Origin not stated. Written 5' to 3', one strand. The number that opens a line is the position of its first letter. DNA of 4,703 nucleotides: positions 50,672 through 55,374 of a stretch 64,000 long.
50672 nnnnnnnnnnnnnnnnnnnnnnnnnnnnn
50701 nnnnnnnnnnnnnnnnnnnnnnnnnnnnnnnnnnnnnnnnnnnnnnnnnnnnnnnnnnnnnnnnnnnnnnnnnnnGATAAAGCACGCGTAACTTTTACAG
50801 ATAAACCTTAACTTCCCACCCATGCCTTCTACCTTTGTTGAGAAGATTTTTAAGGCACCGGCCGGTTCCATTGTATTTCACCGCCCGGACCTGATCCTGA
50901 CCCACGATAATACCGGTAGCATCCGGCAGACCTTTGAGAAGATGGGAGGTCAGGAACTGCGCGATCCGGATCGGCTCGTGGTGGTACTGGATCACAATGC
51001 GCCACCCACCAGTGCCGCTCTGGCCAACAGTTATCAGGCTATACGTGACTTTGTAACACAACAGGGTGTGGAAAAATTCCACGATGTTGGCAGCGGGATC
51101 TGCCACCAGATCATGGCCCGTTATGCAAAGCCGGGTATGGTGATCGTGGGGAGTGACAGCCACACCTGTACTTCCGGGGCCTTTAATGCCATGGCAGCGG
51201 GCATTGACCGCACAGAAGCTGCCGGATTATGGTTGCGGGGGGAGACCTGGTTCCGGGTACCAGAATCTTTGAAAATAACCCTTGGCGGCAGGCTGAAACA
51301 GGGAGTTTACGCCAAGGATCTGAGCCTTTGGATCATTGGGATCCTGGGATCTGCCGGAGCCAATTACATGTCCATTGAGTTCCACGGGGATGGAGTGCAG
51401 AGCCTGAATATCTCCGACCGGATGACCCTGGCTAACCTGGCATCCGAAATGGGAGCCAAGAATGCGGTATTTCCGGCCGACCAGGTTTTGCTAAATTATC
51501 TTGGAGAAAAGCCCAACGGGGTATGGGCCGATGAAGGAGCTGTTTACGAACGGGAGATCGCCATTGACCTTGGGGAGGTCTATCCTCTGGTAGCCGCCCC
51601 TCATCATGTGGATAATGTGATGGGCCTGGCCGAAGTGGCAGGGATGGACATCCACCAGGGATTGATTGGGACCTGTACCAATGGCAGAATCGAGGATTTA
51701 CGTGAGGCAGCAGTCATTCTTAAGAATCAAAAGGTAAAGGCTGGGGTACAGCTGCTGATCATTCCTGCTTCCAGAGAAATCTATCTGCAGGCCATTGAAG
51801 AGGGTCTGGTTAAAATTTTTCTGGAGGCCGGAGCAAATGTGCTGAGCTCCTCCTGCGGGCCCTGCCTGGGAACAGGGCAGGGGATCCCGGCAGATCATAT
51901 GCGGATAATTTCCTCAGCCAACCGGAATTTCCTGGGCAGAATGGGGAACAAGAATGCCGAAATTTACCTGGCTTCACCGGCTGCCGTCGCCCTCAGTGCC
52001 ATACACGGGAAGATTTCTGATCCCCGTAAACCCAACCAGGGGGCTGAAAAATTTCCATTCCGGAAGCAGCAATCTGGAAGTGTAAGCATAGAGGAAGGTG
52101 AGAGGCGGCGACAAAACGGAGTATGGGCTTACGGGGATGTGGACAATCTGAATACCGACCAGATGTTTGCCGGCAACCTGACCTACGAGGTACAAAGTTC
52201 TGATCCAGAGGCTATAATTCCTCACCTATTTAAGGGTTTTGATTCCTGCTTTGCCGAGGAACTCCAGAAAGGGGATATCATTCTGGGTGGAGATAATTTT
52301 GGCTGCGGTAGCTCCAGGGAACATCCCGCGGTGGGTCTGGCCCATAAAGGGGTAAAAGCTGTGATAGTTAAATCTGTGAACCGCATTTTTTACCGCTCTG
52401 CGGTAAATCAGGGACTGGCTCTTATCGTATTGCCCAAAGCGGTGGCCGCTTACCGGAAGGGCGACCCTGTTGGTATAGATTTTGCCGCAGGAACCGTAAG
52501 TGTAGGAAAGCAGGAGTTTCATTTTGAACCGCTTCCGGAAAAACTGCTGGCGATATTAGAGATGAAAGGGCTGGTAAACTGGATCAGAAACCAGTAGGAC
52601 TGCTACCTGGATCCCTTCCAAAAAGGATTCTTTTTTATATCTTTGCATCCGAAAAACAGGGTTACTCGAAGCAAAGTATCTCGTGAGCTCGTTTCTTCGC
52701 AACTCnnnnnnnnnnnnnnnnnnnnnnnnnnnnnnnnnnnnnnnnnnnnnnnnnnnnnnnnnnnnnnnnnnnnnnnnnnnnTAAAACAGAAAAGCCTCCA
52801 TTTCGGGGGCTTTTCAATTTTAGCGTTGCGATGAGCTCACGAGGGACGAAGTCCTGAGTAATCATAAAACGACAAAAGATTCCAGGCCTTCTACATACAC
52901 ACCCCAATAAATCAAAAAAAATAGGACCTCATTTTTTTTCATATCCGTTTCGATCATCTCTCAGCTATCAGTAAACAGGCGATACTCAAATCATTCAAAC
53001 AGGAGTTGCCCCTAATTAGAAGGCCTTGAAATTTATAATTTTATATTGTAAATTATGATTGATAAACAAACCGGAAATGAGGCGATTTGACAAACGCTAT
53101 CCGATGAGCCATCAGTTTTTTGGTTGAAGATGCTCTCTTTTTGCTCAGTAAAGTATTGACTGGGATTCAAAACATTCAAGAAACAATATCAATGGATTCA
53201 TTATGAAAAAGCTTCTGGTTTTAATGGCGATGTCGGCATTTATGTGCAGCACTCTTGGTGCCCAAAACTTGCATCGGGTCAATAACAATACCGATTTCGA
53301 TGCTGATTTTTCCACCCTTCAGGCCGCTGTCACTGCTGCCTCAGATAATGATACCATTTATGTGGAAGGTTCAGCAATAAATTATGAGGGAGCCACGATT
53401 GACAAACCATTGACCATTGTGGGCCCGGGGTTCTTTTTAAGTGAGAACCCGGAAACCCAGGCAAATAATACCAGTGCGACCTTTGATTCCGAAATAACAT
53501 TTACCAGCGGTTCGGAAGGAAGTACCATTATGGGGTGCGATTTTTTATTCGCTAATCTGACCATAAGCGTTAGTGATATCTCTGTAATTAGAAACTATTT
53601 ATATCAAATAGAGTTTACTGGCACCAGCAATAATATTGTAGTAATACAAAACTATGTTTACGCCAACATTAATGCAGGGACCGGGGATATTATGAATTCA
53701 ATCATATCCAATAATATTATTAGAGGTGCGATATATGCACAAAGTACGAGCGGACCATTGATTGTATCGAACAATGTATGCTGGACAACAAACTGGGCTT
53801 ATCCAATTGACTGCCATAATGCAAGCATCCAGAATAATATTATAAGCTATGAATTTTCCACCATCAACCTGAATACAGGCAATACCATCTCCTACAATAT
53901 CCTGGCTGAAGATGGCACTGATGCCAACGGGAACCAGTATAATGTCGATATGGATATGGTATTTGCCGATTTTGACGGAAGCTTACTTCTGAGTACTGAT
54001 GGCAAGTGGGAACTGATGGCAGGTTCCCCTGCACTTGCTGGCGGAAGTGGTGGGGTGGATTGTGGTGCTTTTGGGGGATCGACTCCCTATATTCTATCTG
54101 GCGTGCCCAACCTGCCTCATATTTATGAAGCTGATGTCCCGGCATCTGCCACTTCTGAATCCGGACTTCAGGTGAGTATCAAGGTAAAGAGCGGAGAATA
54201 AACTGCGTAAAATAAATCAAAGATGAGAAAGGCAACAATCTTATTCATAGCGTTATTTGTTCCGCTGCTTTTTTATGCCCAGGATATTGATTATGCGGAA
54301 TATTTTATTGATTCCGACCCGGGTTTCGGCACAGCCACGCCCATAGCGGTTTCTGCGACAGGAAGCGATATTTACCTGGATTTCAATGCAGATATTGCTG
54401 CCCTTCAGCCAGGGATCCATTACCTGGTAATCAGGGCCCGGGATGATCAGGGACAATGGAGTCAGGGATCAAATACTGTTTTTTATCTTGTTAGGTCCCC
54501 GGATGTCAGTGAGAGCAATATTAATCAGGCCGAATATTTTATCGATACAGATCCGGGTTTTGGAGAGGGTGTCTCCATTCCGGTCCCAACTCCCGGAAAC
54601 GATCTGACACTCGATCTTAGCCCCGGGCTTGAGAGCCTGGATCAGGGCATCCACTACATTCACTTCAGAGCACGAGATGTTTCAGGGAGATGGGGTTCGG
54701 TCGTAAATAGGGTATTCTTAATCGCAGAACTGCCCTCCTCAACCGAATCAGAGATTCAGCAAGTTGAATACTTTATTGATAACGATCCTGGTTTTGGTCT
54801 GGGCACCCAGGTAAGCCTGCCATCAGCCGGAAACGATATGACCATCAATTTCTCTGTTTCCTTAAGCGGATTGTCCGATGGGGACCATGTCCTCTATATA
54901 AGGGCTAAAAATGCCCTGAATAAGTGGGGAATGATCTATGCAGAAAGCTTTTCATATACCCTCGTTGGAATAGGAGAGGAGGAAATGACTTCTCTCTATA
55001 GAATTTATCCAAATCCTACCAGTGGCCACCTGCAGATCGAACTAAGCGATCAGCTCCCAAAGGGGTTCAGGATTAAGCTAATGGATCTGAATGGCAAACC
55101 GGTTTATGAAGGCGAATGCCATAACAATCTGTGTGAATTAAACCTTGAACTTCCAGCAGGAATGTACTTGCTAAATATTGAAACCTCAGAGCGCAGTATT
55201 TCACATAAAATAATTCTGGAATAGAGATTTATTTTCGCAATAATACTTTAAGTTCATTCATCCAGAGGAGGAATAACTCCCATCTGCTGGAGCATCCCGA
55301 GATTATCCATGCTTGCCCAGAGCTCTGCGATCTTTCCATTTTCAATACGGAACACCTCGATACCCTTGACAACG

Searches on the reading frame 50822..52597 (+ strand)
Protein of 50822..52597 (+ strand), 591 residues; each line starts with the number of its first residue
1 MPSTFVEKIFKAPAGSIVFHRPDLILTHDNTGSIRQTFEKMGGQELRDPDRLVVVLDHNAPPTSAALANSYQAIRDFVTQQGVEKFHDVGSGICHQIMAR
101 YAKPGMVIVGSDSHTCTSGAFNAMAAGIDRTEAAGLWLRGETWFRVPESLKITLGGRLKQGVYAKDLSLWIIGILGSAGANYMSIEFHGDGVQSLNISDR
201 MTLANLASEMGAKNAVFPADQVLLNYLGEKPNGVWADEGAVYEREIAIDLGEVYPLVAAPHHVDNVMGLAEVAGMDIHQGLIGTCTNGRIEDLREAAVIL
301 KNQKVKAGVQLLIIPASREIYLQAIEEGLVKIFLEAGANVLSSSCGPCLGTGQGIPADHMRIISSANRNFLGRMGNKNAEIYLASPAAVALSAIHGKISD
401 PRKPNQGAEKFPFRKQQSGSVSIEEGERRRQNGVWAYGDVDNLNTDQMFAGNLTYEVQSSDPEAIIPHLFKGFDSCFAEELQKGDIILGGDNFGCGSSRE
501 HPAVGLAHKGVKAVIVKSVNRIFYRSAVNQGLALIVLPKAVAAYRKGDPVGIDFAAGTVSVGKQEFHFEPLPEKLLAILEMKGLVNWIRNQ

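Call 41: find_encoding_contigs(protein=window:50822-52597:+, flank=10000, max_places=1)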
Protein window:50822-52597:+ (591 aa): no gene with exactly this product is on record in the collection.

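Call 44: search_protein_families(library=pfam, proteins=[window:50822-52597:+], max_evalue=0.000001)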
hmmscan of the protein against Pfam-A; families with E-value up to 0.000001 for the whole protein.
window:50822-52597:+ (591 aa): 2 families
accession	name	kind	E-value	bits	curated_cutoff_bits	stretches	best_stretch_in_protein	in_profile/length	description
PF00330.25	Aconitase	-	1.2e-92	311.7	28.7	1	15-396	14-463/463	Aconitase family (aconitate hydratase)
PF00694.25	Aconitase_C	-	9.5e-16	58.8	22.8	1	483-537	73-128/131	Aconitase C-terminal domain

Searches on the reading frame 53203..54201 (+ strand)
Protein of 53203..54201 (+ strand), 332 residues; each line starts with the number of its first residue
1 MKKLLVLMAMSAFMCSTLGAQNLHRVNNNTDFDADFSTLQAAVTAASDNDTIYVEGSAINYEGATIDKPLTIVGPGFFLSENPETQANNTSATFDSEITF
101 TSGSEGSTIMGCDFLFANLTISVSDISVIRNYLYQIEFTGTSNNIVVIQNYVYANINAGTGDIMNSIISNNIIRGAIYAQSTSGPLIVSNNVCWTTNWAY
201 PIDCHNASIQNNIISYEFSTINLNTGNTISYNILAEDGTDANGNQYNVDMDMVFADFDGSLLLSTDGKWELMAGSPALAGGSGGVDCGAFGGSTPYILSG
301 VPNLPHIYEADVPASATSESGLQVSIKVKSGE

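Call 42: find_encoding_contigs(protein=window:53203-54201:+, flank=10000, max_places=1)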
Protein window:53203-54201:+ (332 aa): no gene with exactly this product is on record in the collection.

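Call 63: search_protein_families(library=pfam, proteins=[window:53203-54201:+], max_evalue=0.00001)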
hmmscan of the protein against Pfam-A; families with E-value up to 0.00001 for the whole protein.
window:53203-54201:+ (332 aa): 0 families

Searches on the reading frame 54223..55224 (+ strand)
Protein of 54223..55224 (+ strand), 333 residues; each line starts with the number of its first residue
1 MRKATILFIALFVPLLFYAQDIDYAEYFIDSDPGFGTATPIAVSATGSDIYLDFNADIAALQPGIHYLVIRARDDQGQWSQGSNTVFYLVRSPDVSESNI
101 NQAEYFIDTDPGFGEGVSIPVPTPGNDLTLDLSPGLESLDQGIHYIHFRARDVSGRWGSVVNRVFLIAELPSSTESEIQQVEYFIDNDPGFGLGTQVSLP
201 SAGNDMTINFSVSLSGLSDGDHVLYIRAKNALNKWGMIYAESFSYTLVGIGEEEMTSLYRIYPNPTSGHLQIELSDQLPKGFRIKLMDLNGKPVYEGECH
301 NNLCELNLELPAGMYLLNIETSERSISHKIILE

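Call 63: search_protein_families(library=pfam, proteins=[window:54223-55224:+], max_evalue=0.00001)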
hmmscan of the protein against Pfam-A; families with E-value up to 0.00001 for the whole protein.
window:54223-55224:+ (333 aa): 1 family
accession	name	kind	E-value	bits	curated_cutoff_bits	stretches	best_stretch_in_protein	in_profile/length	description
PF18962.6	Por_Secre_tail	-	1.8e-12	47.8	27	1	261-331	1-74/75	Secretion system C-terminal sorting domain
